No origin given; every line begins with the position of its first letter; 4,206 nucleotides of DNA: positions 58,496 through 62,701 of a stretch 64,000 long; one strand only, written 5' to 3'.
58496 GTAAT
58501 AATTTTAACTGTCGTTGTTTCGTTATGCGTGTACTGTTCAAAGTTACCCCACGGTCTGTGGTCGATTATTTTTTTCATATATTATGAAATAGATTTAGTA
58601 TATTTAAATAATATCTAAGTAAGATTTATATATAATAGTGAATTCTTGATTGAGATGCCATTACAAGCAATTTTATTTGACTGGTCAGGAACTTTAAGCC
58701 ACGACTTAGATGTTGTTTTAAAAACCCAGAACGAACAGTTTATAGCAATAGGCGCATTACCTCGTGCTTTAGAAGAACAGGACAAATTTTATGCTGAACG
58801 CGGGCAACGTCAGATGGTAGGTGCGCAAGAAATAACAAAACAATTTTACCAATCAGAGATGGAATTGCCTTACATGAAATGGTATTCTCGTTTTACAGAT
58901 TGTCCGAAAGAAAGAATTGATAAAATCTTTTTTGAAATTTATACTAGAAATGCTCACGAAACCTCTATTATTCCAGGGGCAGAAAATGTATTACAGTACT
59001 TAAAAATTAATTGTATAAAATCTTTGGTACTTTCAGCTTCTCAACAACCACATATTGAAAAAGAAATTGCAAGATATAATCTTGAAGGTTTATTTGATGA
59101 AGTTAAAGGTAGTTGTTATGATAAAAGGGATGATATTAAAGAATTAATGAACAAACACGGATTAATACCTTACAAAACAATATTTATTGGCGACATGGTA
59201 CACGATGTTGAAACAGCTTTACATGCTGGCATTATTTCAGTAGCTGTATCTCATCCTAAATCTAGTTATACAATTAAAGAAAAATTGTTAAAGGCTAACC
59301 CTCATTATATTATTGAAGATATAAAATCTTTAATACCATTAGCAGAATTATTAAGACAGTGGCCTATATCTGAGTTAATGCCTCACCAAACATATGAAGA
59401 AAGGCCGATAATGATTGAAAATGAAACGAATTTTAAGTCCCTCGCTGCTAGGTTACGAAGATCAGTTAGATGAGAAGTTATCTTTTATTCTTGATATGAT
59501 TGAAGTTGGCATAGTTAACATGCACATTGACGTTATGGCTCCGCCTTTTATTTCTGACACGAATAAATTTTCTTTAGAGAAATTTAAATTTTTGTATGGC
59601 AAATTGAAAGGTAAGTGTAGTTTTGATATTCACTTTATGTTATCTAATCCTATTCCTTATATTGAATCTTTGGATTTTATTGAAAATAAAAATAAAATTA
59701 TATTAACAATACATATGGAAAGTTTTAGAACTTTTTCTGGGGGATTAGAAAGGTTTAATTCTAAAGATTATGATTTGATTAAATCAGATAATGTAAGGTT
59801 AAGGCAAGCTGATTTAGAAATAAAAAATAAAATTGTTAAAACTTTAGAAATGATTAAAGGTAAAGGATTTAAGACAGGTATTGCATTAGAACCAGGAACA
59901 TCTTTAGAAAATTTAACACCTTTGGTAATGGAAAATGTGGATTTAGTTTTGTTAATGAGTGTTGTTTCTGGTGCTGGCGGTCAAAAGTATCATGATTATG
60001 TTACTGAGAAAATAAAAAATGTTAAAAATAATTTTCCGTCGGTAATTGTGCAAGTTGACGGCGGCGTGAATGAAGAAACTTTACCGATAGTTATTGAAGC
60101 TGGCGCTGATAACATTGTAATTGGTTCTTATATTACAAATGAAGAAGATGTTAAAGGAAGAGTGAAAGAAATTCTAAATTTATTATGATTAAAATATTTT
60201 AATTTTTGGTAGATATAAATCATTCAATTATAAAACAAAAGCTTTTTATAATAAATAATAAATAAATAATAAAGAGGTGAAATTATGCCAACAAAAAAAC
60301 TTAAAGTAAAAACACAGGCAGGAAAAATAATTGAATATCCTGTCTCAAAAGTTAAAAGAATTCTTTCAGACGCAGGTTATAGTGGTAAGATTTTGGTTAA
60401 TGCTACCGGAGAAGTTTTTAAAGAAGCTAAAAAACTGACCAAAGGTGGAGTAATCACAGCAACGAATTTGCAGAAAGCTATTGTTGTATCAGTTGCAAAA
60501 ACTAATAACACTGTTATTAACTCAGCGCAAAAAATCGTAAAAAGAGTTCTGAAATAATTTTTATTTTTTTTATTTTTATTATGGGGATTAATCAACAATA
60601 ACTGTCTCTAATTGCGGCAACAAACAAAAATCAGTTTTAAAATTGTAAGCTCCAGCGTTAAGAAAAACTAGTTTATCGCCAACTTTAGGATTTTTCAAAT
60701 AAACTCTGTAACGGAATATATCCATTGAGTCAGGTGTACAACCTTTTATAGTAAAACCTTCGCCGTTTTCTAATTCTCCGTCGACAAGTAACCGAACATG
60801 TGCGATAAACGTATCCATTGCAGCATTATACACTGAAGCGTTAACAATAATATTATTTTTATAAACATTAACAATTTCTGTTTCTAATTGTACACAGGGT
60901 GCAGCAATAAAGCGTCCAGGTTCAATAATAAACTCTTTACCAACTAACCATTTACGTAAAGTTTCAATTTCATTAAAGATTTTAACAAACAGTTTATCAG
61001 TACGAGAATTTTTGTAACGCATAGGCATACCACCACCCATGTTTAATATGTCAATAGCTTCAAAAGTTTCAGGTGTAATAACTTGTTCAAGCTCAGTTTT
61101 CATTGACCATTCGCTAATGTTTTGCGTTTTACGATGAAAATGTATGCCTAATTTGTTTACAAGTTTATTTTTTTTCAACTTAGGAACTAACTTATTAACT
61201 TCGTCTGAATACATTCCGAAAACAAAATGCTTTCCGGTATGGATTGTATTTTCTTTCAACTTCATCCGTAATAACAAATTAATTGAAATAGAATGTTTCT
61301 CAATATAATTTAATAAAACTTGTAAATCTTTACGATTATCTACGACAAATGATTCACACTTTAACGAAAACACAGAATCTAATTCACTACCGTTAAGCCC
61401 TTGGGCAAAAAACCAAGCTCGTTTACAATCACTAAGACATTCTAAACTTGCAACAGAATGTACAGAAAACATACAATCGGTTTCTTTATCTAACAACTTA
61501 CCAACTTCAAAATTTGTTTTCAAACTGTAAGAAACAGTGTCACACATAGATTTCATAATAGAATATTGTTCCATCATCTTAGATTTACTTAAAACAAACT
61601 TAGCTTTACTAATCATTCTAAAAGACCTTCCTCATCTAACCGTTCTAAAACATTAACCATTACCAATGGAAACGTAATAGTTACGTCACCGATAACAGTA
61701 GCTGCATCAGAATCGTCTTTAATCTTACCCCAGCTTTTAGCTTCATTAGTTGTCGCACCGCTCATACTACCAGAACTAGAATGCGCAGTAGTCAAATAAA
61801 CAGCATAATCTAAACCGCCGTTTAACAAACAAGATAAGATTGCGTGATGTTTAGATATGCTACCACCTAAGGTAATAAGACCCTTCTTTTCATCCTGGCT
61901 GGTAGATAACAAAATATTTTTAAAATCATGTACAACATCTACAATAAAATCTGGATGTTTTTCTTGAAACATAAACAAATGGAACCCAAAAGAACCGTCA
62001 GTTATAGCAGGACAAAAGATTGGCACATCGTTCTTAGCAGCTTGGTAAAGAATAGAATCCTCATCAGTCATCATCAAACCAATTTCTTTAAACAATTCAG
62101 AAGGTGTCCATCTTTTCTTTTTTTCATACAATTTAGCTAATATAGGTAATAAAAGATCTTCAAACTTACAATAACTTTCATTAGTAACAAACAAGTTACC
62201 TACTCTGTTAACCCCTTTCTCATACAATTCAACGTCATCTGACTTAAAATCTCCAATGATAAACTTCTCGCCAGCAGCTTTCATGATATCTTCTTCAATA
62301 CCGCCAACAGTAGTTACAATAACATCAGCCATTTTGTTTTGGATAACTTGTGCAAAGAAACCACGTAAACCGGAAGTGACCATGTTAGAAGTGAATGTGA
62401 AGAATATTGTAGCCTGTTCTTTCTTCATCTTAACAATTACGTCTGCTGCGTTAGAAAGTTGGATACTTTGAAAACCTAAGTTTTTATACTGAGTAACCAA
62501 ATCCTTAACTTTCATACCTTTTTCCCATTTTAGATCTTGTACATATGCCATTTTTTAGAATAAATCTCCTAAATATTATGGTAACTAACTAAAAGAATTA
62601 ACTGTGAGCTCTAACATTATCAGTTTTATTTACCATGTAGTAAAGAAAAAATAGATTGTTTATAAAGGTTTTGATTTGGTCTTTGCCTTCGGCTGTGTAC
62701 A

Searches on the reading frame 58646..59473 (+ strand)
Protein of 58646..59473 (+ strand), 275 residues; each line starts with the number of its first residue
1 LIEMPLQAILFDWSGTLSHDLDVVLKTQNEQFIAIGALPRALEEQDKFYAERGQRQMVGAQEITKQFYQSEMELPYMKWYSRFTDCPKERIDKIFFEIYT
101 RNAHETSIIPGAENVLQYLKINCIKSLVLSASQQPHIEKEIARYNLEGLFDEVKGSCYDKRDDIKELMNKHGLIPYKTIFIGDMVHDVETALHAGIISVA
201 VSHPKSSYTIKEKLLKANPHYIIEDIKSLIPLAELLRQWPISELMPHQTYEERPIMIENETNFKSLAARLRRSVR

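Call 42: search_protein_families(library=pfam, proteins=[window:58646-59473:+], max_evalue=0.01)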
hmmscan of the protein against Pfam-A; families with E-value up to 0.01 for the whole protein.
window:58646-59473:+ (275 aa): 4 families
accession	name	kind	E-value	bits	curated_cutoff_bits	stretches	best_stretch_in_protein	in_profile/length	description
PF13419.12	HAD_2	-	2.8e-15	57.3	23.8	1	9-201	1-178/178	Haloacid dehalogenase-like hydrolase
PF00702.32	Hydrolase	-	1.1e-12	49.2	26.4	1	7-195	2-191/191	haloacid dehalogenase-like hydrolase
PF13242.12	Hydrolase_like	-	5.8e-06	26.6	22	1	165-228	11-74/75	HAD-hyrolase-like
PF12710.13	HAD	-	2.3e-05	25.4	27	1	9-191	1-188/189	haloacid dehalogenase-like hydrolase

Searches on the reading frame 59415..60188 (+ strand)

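Call 42: search_protein_families(library=pfam, proteins=[window:59415-60188:+], max_evalue=0.01)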
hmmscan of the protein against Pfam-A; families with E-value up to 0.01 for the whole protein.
window:59415-60188:+ (257 aa): 2 families
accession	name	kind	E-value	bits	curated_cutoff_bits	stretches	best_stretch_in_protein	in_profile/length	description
PF00834.25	Ribul_P_3_epim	-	3.4e-33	115.2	21.1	2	135-240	89-197/198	Ribulose-phosphate 3 epimerase family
PF01729.25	QRPTase_C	-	0.0012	19.1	23.1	1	138-241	67-159/169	Quinolinate phosphoribosyl transferase, C-terminal domain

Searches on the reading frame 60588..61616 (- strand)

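Call 9: search_protein_families(library=pfam, proteins=[window:60588-61616:-])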
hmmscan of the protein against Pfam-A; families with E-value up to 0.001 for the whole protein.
window:60588-61616:- (342 aa): 2 families
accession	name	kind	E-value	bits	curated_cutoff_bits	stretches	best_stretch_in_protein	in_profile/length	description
PF02784.22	Orn_Arg_deC_N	-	1.8e-10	41.1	23.4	1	68-239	65-247/247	Pyridoxal-dependent decarboxylase, pyridoxal binding domain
PF00278.28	Orn_DAP_Arg_deC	-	3e-06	27.8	23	1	241-322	7-95/95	Pyridoxal-dependent decarboxylase, C-terminal sheet domain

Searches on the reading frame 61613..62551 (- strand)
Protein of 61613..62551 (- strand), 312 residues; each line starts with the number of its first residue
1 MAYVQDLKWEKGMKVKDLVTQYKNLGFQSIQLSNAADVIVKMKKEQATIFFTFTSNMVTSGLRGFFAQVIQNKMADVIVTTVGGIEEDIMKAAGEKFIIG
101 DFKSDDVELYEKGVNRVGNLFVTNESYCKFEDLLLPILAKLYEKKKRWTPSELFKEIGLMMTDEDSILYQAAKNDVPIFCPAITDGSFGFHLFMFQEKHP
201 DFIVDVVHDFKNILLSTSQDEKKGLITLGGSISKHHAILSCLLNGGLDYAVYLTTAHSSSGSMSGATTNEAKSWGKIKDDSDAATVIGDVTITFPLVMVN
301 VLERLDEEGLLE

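Call 9: search_protein_families(library=pfam, proteins=[window:61613-62551:-])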
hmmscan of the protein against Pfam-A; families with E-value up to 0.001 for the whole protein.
window:61613-62551:- (312 aa): 1 family
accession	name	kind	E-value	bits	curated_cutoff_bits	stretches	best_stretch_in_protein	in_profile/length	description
PF01916.23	DS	-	2.4e-106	355.7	27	1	17-299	1-286/288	Deoxyhypusine synthase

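Call 14: find_homologous_proteins(query=window:61613-62551:-, max_evalue=1e-40)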
Query window:61613-62551:- (312 aa): 3090 proteins with E <= 1e-40 among 6711 candidates; the best 120 are listed.
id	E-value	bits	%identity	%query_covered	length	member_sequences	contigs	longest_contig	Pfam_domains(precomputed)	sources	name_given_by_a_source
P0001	3.4e-203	691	100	100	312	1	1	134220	PF01916.24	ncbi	ncbi:MAG: deoxyhypusine synthase [archaeon]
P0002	5.2e-197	671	96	100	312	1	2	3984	PF01916.24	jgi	-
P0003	7.7e-185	631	90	100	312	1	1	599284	PF01916.24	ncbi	-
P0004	2.0e-164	564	79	100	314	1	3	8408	PF01916.24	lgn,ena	-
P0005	4.0e-163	560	78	100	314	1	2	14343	PF01916.24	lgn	-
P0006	6.9e-163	559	79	100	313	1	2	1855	PF01916.24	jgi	-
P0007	1.3e-162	558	79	100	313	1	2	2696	PF01916.24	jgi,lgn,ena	-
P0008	4.6e-162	556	79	100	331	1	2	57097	PF01916.24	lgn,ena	-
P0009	6.9e-162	556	78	100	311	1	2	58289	PF01916.24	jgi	-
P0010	7.6e-161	552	79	100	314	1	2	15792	PF01916.24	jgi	-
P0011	9.8e-160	549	78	100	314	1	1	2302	PF01916.24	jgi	-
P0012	1.1e-159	549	79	100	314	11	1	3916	PF01916.24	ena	-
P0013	4.1e-159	547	77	100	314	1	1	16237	PF01916.24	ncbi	-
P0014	4.1e-159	547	77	100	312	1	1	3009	PF01916.24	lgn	-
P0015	4.7e-159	547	77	100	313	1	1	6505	PF01916.24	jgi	-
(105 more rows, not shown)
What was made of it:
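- The organism is archaeal (call 14).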

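Call 15: find_encoding_contigs(protein=P0003, flank=10000, max_places=3)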
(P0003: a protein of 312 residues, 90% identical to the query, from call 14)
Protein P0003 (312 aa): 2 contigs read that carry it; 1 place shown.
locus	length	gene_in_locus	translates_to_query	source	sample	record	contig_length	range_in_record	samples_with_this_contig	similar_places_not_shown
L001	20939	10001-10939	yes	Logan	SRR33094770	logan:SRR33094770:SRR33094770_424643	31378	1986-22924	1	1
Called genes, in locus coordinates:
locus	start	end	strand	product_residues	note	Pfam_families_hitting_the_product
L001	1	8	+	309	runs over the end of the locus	PF00535:Glycos_transf_2, PF10111:Glyco_tranf_2_2, PF13641:Glyco_tranf_2_3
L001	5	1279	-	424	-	PF03721:UDPG_MGDP_dh_N, PF00984:UDPG_MGDP_dh, PF03720:UDPG_MGDP_dh_C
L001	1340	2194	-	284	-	-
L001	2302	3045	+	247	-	PF02535:Zip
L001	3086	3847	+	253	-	PF02673:BacA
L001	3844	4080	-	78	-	-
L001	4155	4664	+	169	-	PF12643:MazG-like (faint)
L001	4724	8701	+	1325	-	PF26549:Tricorn_N (faint)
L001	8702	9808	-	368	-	-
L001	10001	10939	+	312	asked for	PF01916:DS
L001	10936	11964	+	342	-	PF02784:Orn_Arg_deC_N, PF00278:Orn_DAP_Arg_deC (weak)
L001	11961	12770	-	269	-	PF00702:Hydrolase, PF13419:HAD_2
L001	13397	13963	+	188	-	PF00117:GATase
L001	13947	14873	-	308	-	PF01073:3Beta_HSD, PF01370:Epimerase, PF02719:Polysacc_synt_2 (faint), PF04321:RmlD_sub_bind, PF16363:GDP_Man_Dehyd, PF07993:NAD_binding_4 (weak)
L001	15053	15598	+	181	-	PF02397:Bac_transf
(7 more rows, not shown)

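Call 16: find_encoding_contigs(protein=P0002, flank=10000, max_places=3)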
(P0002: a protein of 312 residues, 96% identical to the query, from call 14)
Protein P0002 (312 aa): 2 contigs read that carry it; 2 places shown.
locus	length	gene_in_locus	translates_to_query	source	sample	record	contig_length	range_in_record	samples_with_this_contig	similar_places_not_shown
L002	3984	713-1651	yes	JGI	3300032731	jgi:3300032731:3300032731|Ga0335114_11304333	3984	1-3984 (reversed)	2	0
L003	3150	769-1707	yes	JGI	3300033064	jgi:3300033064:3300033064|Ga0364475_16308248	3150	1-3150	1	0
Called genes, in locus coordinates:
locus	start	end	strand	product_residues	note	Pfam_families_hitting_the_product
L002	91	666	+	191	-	-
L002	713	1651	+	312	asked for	PF01916:DS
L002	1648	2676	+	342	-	PF02784:Orn_Arg_deC_N, PF00278:Orn_DAP_Arg_deC (weak)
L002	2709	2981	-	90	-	-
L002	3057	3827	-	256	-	PF00834:Ribul_P_3_epim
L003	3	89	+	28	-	?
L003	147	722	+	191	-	-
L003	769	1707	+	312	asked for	PF01916:DS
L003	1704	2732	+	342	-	PF02784:Orn_Arg_deC_N, PF00278:Orn_DAP_Arg_deC (weak)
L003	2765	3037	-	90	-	-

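Call 17: find_encoding_contigs(protein=P0001, flank=10000, max_places=3)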
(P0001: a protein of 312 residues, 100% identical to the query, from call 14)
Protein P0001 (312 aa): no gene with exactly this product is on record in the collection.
